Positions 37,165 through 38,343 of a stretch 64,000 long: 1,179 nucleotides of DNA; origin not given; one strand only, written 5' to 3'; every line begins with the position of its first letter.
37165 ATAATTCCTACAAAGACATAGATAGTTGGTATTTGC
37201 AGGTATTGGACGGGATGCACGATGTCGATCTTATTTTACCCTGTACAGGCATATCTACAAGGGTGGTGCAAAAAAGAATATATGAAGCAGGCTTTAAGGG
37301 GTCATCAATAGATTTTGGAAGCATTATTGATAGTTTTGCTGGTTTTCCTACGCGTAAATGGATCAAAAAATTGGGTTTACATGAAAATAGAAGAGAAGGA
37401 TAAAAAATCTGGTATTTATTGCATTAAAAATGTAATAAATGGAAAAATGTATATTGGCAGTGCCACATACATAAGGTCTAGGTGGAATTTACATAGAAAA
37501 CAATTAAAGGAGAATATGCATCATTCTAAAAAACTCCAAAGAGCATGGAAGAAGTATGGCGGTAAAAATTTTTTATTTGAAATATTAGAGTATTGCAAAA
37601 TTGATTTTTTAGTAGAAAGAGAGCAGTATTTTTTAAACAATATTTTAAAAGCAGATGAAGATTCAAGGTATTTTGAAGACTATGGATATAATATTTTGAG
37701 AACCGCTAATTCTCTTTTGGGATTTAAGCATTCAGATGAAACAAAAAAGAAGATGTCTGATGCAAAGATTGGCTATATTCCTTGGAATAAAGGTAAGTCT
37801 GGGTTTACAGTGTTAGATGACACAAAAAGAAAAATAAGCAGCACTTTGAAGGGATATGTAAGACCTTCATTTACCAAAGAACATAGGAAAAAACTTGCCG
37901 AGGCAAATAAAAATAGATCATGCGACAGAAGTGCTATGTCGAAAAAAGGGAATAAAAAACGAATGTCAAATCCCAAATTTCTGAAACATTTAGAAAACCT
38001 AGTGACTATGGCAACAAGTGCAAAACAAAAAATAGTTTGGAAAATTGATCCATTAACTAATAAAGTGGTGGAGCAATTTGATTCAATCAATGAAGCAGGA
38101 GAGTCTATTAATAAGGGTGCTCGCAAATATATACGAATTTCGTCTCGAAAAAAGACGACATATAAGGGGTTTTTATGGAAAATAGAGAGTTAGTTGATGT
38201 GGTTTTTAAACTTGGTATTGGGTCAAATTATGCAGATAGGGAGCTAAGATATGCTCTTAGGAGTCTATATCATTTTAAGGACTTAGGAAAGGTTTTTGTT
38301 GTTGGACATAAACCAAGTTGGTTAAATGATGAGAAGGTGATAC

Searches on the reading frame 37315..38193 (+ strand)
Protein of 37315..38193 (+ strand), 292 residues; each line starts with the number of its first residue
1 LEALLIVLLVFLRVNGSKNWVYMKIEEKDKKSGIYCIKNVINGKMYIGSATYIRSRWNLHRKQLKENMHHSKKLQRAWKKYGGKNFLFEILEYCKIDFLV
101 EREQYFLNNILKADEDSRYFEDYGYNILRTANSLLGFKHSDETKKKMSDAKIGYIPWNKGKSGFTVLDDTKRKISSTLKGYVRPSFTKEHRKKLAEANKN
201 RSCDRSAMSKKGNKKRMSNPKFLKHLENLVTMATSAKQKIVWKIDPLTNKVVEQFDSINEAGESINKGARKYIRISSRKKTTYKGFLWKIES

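Call 24: search_protein_families(library=phrogs, proteins=[window:37315-38193:+], max_evalue=0.001)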
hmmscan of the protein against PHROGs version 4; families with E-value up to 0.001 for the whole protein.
window:37315-38193:+ (292 aa): 6 families
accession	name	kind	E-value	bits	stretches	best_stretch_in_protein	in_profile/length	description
phrog_314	-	DNA, RNA and nucleotide metabolism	1.4e-31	111.1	1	14-155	160-303/574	homing endonuclease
phrog_7168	-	DNA, RNA and nucleotide metabolism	1.2e-20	75.1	1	32-231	2-192/284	homing endonuclease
phrog_19446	-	DNA, RNA and nucleotide metabolism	7.2e-10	39.8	1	34-276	4-188/254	homing endonuclease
phrog_5123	-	DNA, RNA and nucleotide metabolism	2.9e-09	38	1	34-110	4-79/152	homing endonuclease with GIY-YIG motif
phrog_447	-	other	6.5e-08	33.6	1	17-128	7-133/148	NAD synthetase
phrog_13862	-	DNA, RNA and nucleotide metabolism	0.00065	20.7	0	30-93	26-85/112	endonuclease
